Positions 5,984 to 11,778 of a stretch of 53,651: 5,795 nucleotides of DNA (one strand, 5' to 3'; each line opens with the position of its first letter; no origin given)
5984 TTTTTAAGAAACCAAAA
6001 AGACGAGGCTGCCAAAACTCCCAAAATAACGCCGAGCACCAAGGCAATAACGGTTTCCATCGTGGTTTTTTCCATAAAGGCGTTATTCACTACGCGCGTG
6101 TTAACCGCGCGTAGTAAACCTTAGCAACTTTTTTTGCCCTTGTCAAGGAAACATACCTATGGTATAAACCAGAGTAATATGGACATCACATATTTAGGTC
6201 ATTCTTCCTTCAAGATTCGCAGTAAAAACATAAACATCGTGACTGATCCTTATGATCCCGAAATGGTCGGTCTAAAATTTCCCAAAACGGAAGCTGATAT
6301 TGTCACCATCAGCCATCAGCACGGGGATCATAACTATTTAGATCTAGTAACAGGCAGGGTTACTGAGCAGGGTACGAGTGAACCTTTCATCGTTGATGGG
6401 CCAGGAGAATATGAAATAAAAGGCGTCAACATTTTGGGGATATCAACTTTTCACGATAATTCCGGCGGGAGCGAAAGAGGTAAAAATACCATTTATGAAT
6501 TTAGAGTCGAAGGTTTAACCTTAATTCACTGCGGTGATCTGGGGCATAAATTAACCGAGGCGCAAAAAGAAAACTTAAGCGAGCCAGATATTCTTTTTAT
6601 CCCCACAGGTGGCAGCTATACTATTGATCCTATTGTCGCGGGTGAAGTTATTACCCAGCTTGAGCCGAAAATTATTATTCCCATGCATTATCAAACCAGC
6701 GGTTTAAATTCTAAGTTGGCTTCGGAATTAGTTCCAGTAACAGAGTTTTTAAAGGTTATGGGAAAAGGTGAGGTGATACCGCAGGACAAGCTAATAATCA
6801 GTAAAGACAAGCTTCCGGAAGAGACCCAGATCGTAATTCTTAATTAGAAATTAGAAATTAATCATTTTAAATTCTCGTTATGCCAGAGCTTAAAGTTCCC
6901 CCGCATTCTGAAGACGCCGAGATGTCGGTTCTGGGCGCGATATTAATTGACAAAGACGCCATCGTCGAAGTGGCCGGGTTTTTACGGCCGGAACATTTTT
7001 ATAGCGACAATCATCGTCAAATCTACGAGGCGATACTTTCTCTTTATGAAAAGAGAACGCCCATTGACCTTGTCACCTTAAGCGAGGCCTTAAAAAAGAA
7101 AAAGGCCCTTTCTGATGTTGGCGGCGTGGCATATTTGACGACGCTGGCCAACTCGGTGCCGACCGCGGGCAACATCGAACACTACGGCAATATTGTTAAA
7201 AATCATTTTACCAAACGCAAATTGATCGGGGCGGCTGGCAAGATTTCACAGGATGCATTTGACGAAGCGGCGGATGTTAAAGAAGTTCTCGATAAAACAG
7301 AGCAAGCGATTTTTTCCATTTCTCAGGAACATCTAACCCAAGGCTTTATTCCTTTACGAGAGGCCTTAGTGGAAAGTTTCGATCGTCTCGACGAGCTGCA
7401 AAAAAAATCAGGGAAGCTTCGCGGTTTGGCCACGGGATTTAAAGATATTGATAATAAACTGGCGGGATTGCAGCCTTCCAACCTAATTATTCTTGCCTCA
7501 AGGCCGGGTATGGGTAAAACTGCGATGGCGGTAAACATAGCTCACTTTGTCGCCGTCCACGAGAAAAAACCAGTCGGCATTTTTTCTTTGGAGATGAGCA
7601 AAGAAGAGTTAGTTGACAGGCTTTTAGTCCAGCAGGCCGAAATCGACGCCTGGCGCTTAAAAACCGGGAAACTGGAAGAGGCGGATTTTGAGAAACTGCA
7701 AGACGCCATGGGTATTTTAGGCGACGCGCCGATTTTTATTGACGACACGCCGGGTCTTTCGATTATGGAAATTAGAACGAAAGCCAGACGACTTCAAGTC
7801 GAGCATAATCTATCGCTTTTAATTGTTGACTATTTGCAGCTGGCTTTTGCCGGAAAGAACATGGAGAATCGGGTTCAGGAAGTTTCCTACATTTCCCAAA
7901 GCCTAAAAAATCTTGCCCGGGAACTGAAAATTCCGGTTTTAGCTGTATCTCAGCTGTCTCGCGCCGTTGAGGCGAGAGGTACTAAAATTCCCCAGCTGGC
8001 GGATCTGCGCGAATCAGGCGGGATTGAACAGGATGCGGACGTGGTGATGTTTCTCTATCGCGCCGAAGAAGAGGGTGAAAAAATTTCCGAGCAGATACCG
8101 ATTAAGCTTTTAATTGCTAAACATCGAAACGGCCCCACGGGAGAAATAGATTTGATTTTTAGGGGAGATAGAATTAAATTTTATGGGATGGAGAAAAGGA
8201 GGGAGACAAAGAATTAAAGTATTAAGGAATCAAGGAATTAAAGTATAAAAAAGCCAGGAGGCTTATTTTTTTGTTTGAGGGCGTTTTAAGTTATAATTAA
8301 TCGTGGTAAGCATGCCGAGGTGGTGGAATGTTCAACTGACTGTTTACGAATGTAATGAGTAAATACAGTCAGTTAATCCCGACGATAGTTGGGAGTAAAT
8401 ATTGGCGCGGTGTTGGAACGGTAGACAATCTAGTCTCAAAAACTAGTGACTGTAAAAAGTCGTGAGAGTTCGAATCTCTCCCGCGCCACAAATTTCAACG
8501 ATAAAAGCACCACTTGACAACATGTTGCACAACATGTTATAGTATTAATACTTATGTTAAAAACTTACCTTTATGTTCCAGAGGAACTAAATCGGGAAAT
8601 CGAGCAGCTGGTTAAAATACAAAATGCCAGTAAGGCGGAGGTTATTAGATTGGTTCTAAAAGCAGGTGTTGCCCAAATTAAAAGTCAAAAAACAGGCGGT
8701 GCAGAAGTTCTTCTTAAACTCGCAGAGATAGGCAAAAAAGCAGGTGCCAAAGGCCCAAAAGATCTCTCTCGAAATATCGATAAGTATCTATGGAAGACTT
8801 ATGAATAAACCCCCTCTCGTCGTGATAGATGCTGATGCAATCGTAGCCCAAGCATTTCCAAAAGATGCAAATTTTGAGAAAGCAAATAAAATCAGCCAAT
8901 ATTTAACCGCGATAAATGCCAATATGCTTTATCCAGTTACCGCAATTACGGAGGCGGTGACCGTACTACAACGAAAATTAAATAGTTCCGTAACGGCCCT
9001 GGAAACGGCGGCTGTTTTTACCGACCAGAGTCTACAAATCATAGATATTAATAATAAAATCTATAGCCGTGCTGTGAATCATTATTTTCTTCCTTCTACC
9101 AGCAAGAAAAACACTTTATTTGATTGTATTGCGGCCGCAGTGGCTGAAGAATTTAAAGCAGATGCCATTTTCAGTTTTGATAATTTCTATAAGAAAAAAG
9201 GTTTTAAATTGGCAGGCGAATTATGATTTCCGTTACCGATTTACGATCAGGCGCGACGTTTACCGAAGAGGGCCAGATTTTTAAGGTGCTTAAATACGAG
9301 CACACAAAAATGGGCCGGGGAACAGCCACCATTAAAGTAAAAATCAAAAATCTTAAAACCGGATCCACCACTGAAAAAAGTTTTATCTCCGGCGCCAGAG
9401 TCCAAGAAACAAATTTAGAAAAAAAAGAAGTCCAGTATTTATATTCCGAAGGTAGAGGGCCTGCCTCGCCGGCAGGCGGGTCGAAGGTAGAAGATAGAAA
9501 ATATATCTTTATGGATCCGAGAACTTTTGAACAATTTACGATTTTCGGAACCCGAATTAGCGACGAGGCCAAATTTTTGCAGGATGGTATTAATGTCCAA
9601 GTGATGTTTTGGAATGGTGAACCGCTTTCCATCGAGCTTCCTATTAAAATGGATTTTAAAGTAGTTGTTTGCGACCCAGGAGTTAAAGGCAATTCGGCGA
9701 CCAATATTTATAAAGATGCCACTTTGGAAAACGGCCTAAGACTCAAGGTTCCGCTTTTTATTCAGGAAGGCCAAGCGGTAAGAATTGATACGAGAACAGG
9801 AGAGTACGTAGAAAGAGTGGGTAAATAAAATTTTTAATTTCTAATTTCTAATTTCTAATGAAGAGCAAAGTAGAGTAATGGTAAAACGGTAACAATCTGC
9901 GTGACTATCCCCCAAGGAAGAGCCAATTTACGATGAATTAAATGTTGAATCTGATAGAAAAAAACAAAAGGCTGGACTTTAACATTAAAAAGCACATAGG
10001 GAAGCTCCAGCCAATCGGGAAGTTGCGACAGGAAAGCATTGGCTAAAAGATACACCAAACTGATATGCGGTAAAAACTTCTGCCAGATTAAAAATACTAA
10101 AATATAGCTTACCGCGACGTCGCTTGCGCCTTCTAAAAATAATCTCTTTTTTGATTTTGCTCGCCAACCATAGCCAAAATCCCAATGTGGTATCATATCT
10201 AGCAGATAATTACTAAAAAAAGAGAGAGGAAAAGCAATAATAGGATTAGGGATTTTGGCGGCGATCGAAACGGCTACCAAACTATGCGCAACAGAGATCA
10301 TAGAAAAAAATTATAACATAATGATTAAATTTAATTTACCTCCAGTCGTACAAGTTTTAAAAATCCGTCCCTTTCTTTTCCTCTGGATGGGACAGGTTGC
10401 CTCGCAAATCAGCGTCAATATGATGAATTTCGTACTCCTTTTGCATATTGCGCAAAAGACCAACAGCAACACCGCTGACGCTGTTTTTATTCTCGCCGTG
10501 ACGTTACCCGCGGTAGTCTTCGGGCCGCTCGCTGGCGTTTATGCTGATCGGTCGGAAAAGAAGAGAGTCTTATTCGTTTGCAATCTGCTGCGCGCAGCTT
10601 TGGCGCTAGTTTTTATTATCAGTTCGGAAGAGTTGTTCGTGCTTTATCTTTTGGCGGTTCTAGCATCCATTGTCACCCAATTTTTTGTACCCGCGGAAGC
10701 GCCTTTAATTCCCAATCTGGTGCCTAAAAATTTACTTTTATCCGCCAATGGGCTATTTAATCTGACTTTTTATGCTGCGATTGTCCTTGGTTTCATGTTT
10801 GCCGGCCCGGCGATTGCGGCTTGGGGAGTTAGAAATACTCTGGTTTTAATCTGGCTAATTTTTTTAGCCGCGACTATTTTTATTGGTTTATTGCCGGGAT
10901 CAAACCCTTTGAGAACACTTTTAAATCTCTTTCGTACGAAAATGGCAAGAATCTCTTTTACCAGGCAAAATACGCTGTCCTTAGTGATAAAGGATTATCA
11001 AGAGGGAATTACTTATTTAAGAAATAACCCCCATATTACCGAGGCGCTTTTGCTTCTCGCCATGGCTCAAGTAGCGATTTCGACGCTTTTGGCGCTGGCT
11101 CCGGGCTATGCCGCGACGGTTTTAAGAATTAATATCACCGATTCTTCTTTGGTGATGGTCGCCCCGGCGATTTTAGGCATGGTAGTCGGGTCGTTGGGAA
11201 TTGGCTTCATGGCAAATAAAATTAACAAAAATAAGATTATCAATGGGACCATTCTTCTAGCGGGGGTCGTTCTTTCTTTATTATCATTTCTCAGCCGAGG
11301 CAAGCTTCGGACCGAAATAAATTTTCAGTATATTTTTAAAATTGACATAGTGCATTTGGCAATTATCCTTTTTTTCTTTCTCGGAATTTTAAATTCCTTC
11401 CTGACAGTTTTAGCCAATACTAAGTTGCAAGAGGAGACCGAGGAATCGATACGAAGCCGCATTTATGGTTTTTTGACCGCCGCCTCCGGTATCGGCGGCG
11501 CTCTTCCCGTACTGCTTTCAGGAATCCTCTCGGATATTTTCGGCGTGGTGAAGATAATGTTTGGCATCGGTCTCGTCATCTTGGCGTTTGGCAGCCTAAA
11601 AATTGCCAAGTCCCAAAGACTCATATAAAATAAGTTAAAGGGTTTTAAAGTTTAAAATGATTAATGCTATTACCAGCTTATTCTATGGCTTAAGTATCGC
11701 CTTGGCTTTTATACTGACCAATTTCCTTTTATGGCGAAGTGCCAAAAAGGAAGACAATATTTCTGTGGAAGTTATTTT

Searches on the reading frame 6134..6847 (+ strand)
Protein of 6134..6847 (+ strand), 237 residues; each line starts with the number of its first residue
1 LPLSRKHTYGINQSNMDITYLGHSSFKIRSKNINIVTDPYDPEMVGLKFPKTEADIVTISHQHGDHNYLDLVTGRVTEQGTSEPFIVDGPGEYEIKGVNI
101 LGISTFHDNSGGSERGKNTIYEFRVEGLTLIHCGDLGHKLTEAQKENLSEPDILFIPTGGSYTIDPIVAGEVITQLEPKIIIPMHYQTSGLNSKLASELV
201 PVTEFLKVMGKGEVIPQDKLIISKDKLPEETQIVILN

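Call 27: search_protein_families(library=pfam, proteins=[window:6134-6847:+], max_evalue=0.001)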
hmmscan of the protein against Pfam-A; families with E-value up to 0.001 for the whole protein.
window:6134-6847:+ (237 aa): 2 families
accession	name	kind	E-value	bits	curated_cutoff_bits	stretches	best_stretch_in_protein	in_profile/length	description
PF13483.12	Lactamase_B_3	-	1.6e-51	174.9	24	1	18-185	2-160/160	Beta-lactamase superfamily domain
PF12706.13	Lactamase_B_2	-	5.4e-07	29.9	27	1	87-186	90-200/200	Beta-lactamase superfamily domain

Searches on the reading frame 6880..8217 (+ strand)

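Call 27: search_protein_families(library=pfam, proteins=[window:6880-8217:+], max_evalue=0.001)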
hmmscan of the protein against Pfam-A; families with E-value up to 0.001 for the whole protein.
window:6880-8217:+ (445 aa): 3 families
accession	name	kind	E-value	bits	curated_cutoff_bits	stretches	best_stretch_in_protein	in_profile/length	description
PF03796.21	DnaB_C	-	5.4e-99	331.2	27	1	182-434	1-253/255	DnaB-like helicase C terminal domain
PF00772.26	DnaB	-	2.5e-37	127.5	23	1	7-107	2-102/103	DnaB-like helicase N terminal domain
PF13481.12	AAA_25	-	7.3e-13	49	27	1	200-360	33-191/195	AAA domain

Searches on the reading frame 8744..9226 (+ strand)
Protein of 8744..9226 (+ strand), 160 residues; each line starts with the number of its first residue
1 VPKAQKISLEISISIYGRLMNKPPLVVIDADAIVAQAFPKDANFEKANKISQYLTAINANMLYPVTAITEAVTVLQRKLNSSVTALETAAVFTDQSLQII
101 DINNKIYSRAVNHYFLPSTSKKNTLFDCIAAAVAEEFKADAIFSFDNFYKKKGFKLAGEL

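Call 29: search_protein_families(library=pfam, proteins=[window:8744-9226:+], max_evalue=0.001)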
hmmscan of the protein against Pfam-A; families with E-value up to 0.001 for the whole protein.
window:8744-9226:+ (160 aa): 1 family
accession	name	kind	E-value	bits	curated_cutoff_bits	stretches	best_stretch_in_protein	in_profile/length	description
PF01850.27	PIN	-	0.0001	23.3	23.6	1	27-153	2-118/120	PIN domain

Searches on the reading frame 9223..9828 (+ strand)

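Call 29: search_protein_families(library=pfam, proteins=[window:9223-9828:+], max_evalue=0.001)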
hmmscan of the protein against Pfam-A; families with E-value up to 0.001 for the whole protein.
window:9223-9828:+ (201 aa): 3 families
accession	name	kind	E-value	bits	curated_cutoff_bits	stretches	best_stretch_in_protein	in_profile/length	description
PF09285.17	Elong-fact-P_C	-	1.5e-23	82.7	25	1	144-198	2-56/56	Elongation factor P, C-terminal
PF01132.26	EFP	-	4e-18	65.6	27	1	91-135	10-54/54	Elongation factor P (EF-P) OB domain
PF08207.18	EFP_N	-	1.4e-17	63.9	23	1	3-59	1-57/58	Elongation factor P (EF-P) KOW-like domain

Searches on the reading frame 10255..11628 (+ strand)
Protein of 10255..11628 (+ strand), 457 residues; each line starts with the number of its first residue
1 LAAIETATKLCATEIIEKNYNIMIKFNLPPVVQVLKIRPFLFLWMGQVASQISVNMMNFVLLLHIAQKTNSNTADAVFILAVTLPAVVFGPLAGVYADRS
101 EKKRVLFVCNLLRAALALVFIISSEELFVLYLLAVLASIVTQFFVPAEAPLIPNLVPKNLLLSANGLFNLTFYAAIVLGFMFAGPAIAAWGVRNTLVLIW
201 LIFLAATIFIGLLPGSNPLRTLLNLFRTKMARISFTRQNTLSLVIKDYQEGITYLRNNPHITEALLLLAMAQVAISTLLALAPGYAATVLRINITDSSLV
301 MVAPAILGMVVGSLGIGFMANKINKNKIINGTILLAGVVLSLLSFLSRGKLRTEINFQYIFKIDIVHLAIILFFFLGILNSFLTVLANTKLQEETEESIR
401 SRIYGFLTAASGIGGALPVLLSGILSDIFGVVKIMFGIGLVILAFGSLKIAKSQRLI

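Call 8: search_protein_families(library=pfam, proteins=[window:10255-11628:+], max_evalue=0.001)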
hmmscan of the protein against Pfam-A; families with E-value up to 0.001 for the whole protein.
window:10255-11628:+ (457 aa): 3 families
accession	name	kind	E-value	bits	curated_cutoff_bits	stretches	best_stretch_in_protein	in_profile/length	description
PF07690.21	MFS_1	-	1.7e-31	109.9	33.4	1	43-417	1-345/347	Major Facilitator Superfamily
PF05977.19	MFS_3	-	5.8e-05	22.2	27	1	36-347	8-305/524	Transmembrane secretion effector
PF13347.12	MFS_2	-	0.00017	20.7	27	1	32-157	218-344/427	MFS/sugar transport protein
